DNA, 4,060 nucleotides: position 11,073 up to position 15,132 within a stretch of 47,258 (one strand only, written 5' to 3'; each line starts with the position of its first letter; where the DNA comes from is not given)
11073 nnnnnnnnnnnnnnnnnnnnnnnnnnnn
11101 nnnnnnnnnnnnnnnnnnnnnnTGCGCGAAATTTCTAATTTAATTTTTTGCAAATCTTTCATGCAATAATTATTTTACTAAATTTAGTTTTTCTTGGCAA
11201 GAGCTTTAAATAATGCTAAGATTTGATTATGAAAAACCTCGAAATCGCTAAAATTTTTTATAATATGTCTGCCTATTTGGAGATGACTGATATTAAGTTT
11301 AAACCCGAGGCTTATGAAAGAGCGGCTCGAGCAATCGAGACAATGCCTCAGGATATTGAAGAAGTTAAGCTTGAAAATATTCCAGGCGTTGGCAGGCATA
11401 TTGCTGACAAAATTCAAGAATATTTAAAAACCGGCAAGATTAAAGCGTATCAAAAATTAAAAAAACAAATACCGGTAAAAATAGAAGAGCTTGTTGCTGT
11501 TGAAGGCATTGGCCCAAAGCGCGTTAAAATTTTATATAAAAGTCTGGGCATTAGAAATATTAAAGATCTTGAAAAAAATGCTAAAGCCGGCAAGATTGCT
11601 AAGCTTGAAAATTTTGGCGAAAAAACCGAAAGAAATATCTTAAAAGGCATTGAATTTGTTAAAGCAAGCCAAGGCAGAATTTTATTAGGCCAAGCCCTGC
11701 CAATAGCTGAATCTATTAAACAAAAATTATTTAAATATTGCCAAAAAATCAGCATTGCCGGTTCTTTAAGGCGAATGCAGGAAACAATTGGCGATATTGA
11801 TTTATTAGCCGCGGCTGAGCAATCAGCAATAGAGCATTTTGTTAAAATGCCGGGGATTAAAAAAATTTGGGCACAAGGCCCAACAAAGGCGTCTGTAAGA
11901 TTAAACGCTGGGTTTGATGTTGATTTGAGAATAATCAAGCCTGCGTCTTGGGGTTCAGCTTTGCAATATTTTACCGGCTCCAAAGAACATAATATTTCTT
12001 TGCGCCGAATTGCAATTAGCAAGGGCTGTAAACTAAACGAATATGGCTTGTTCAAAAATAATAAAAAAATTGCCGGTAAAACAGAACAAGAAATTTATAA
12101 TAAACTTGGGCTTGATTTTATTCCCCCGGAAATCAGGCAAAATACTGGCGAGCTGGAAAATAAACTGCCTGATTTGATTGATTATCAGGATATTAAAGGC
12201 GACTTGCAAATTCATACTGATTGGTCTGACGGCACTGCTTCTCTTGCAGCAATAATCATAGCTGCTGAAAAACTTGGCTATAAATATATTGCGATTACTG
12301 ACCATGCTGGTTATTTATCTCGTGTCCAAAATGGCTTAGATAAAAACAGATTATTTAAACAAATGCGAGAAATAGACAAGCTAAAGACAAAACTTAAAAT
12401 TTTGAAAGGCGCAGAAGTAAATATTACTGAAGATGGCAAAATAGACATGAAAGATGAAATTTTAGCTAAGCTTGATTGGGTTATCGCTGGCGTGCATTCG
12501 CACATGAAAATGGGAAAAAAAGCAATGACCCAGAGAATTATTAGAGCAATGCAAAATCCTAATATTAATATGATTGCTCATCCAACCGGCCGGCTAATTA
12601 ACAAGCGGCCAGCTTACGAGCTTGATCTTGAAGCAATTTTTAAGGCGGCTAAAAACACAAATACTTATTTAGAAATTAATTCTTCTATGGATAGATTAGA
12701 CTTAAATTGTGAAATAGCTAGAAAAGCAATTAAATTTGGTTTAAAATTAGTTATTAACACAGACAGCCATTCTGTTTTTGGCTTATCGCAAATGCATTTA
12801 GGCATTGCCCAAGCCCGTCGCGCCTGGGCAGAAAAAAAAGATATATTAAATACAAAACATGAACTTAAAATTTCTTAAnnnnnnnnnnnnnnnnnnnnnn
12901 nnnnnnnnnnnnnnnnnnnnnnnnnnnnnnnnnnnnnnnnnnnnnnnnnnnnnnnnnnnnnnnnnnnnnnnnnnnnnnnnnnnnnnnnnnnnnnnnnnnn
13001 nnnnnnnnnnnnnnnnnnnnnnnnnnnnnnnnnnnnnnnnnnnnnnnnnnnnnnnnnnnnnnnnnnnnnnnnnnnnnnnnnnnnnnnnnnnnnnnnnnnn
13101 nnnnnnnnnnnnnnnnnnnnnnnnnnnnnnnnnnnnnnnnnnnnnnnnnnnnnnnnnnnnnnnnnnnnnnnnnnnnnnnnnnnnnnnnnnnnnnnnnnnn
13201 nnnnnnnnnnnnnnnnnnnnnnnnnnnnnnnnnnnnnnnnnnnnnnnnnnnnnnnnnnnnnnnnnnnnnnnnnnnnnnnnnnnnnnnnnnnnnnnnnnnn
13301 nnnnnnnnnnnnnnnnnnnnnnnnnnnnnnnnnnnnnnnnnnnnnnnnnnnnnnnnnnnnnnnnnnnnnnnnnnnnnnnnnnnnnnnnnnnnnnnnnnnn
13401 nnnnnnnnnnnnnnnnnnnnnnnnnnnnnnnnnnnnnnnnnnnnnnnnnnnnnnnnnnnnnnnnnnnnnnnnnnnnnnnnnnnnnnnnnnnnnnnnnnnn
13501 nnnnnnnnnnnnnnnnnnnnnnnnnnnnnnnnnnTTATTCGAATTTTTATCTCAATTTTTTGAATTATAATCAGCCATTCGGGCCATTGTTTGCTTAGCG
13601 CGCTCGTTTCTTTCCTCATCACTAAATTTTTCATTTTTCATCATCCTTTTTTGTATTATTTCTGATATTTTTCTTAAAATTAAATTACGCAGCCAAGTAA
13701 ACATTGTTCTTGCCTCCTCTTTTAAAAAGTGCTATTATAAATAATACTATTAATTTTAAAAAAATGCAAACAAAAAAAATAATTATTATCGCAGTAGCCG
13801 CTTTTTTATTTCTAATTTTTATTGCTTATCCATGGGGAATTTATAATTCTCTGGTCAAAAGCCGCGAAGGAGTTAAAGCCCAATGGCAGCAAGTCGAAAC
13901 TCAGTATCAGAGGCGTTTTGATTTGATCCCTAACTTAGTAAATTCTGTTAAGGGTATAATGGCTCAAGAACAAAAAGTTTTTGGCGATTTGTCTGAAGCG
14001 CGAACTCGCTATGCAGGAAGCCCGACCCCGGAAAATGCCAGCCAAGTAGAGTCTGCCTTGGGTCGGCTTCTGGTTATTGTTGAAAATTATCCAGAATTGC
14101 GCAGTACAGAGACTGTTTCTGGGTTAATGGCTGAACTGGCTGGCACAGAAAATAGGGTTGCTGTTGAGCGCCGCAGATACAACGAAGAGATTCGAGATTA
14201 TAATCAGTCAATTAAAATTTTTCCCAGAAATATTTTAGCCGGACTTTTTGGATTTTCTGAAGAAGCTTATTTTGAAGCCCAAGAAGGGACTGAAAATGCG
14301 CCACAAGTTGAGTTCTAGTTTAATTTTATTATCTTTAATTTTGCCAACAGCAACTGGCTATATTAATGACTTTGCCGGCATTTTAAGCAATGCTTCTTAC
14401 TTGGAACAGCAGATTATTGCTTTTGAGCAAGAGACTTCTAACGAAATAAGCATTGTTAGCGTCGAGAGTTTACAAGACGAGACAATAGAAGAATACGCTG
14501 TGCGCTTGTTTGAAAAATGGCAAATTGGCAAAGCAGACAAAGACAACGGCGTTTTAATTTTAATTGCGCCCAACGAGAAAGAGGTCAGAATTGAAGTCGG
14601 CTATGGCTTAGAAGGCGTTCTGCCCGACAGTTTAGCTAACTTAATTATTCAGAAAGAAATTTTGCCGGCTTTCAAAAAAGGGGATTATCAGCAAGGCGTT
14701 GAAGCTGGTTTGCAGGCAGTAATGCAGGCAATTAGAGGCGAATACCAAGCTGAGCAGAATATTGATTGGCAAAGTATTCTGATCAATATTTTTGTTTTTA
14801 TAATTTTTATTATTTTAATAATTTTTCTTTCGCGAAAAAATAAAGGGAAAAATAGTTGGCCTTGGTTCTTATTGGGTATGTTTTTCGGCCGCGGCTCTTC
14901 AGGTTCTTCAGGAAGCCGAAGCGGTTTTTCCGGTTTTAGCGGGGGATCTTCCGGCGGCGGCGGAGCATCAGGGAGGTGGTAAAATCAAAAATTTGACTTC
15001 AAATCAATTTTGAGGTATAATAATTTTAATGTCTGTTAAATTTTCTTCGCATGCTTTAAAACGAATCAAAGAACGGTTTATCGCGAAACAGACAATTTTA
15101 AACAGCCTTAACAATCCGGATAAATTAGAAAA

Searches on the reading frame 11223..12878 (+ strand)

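Call 85: search_protein_families(library=pfam, proteins=[window:11223-12878:+], max_evalue=0.00001)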
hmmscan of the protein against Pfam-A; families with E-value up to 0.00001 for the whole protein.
window:11223-12878:+ (551 aa): 5 families
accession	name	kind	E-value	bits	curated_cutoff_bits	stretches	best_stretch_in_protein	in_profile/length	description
PF14791.11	DNA_pol_B_thumb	-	1.6e-24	85.9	25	1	246-306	1-63/63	DNA polymerase beta thumb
PF14716.13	HHH_8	-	2.3e-16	60.4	30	1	3-72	1-72/73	Helix-hairpin-helix domain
PF02811.25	PHP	-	1.6e-12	48.5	26.4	1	327-488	1-164/164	PHP domain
PF14520.12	HHH_5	-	1.3e-11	45.2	27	1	88-142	2-54/57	Helix-hairpin-helix domain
PF00633.29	HHH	-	5.3e-07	29.6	24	0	79-100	2-23/30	Helix-hairpin-helix motif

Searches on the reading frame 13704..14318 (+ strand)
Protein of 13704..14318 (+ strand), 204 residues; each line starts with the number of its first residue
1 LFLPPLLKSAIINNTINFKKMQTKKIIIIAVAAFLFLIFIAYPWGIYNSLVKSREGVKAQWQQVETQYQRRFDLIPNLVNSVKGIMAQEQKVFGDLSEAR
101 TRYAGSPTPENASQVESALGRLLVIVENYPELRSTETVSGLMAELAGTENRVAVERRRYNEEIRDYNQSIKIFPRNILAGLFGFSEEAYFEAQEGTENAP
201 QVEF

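Call 85: search_protein_families(library=pfam, proteins=[window:13704-14318:+], max_evalue=0.00001)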
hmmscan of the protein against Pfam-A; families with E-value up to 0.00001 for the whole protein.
window:13704-14318:+ (204 aa): 1 family
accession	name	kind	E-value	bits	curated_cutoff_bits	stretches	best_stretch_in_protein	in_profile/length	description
PF04011.17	LemA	-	3.4e-51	173.4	26.2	1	60-204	1-149/149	LemA family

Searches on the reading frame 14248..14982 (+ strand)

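Call 85: search_protein_families(library=pfam, proteins=[window:14248-14982:+], max_evalue=0.00001)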
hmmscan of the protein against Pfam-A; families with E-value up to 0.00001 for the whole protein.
window:14248-14982:+ (244 aa): 1 family
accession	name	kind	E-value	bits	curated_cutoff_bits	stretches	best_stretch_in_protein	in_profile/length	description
PF04536.20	TPM_phosphatase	-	3.1e-42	144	22.1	1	39-160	1-124/125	TPM domain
